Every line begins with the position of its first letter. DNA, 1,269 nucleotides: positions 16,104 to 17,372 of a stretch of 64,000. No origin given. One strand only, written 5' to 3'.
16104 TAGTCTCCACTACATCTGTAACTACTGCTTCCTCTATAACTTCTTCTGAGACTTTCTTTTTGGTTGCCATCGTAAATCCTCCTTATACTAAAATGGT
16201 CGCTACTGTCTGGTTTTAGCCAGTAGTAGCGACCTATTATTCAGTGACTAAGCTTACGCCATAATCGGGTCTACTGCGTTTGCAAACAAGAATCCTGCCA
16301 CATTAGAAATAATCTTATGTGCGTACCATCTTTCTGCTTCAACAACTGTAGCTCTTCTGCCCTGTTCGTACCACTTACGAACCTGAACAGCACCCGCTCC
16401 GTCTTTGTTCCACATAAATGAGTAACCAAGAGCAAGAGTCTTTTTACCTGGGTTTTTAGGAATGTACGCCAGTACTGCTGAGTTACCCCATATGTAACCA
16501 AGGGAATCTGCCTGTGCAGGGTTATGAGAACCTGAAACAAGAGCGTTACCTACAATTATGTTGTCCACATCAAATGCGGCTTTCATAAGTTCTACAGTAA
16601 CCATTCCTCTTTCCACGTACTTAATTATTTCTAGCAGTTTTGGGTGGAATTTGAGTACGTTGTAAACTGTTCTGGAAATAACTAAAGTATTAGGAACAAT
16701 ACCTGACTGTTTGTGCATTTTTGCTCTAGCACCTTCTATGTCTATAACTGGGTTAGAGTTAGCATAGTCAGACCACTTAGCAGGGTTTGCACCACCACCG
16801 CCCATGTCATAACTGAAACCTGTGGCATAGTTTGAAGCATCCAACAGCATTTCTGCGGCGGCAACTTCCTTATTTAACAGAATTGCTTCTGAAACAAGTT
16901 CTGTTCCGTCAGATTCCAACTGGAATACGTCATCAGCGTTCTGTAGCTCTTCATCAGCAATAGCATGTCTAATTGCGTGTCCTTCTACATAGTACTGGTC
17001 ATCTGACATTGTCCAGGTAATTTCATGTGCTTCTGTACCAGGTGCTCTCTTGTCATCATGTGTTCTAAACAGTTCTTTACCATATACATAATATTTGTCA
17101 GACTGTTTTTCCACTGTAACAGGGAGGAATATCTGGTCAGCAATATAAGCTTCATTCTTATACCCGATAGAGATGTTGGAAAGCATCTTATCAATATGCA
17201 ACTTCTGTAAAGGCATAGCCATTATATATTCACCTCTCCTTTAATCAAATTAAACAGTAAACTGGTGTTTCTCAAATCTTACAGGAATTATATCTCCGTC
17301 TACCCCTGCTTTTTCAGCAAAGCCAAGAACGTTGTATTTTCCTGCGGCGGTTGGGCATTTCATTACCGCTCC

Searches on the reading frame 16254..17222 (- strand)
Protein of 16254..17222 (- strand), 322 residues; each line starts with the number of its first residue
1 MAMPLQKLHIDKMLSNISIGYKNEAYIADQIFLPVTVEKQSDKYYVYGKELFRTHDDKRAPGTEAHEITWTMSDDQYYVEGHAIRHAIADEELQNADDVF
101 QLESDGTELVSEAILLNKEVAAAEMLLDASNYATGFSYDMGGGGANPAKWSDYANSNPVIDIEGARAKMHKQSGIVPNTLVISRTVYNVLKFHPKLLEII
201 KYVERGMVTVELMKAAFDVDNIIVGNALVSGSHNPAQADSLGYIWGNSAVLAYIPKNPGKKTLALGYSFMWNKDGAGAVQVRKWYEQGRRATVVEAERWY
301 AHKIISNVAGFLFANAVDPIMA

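Call 10: search_protein_families(library=phrogs, proteins=[window:16254-17222:-])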
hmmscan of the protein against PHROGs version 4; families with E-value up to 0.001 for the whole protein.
window:16254-17222:- (322 aa): 2 families
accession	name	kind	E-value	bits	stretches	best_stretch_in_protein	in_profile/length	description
phrog_1005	-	head and packaging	1.1e-86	292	1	6-317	8-314/315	major head protein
phrog_29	-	head and packaging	2.8e-07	31.1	1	119-209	152-249/439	major head protein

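Call 11: search_dna_similar(query=window:16254-17222:-, collection=phages, mode=protein, max_rows=15)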
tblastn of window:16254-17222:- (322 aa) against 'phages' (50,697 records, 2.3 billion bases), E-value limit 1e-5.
Records with a match: 210; places in all: 210; records where one place covers at least 80% of the query: 148.
Best place of each record, by identity: <60% 210.
By first word of the organism name: Vibrio 65; Pseudomonas 28; Arthrobacter 14; Burkholderia 13; Rhizobium 11; Klebsiella 10; Salmonella 9; Roseobacter 6; Escherichia 6; Stenotrophomonas 5; and 23 more.
By host as written in the record: Vibrio lentus 38; - 24; Pseudomonas aeruginosa 18; Arthrobacter sp. ATCC 21022 11; Klebsiella pneumoniae 8; Burkholderia sp. 7; Vibrio splendidus 6; Vibrio crassostreae 5; and 67 more.
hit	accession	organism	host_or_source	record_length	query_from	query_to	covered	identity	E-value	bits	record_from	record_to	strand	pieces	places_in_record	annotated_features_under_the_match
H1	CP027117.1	Bacillus phage EZ-2018a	Bacillus pumilus strain 145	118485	5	321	98%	36.1%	7e-62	218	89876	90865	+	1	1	record has no annotation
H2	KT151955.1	Brevibacillus phage Jenst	Brevibacillus laterosporus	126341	5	320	98%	35.8%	4e-57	204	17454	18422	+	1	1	putative capsid related protein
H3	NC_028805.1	Brevibacillus phage Jenst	Brevibacillus laterosporus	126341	5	320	98%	35.8%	4e-57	204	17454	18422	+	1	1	major head protein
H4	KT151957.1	Brevibacillus phage SecTim467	Brevibacillus laterosporus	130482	5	320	98%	35.8%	4e-57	204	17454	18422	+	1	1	hypothetical protein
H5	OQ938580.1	Arthrobacter phage Ottawa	Arthrobacter globiformis B-2979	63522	1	312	97%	31.9%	8e-42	160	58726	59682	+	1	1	100: major capsid protein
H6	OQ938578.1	Arthrobacter phage Kharcho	Arthrobacter globiformis B-2979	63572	1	312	97%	31.9%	8e-42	160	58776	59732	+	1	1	100: major capsid protein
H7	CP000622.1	Burkholderia phage phiE255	Burkholderia thailandensis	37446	5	314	96%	31.7%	3e-32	132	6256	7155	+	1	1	gp8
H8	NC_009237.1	Burkholderia phage phiE255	Burkholderia thailandensis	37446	5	314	96%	31.7%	3e-32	132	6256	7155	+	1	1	major head protein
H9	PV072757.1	Burkholderia phage vB_CB2b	Burkholderia sp.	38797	5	314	96%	31.7%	3e-32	132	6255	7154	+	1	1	major capsid protein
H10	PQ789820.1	Burkholderia phage vB_E427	Burkholderia sp.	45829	5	314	96%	31.7%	3e-32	132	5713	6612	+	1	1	major capsid protein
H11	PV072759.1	Burkholderia phage vB_E433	Burkholderia sp.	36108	5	322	99%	30.6%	7e-32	131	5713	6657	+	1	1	major capsid protein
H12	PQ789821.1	Burkholderia phage vB_E274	Burkholderia sp.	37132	5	322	99%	30.6%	7e-32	131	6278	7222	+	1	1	major capsid protein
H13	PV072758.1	Burkholderia phage vB_E430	Burkholderia sp.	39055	5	322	99%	30.6%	7e-32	131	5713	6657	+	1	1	major capsid protein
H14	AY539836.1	Burkholderia phage BcepMu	-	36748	5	314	96%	30.8%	8e-31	128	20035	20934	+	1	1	gp34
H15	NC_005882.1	Burkholderia phage BcepMu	-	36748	5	314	96%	30.8%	8e-31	128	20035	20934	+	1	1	major head protein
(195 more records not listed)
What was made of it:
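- The capsid protein is about 36% identical to those of Bacillus and Brevibacillus phages of ~120-130 kb (call 11).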
